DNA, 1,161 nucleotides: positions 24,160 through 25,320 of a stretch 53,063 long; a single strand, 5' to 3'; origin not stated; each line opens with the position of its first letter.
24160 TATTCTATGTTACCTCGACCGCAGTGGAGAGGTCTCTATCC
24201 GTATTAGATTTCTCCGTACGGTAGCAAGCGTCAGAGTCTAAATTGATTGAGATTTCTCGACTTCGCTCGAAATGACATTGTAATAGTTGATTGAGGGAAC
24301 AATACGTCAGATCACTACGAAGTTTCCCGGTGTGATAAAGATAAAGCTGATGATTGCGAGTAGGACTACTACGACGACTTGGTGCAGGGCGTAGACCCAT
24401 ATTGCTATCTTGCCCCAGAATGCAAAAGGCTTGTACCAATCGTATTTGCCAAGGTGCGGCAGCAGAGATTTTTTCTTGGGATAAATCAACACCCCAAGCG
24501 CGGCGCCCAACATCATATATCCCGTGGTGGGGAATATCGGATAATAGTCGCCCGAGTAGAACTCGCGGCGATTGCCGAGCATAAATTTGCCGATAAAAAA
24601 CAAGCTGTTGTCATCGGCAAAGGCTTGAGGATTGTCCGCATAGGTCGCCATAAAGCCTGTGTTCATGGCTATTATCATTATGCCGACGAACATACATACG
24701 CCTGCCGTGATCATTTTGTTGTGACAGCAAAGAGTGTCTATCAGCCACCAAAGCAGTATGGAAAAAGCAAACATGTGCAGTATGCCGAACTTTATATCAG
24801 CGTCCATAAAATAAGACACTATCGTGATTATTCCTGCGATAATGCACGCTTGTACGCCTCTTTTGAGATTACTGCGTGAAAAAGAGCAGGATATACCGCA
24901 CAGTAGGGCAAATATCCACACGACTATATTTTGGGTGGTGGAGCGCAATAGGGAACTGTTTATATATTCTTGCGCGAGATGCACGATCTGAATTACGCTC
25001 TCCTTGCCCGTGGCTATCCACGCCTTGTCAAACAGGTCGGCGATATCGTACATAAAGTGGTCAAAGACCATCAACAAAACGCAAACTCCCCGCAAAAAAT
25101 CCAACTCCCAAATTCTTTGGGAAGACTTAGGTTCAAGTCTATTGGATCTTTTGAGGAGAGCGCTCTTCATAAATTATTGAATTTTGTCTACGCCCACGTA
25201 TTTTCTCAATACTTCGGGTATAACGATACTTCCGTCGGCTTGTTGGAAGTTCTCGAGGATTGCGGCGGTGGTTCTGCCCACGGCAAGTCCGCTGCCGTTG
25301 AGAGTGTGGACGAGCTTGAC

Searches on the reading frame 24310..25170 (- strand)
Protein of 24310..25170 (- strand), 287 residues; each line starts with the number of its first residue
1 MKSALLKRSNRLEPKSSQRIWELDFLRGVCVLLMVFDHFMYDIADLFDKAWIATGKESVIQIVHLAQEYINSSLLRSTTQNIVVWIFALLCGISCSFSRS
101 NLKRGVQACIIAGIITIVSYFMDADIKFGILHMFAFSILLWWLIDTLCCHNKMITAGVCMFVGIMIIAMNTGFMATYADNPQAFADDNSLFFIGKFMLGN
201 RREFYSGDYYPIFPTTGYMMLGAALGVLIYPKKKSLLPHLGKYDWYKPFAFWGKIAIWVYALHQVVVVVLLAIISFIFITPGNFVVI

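Call 27: search_protein_families(library=pfam, proteins=[window:24310-25170:-], max_evalue=0.001)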
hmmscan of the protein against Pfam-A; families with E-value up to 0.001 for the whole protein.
window:24310-25170:- (287 aa): 1 family
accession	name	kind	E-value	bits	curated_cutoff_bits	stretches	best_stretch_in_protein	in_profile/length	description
PF07786.18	HGSNAT_cat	-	3.1e-30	105.8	22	1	19-265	1-222/222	Heparan-alpha-glucosaminide N-acetyltransferase, catalytic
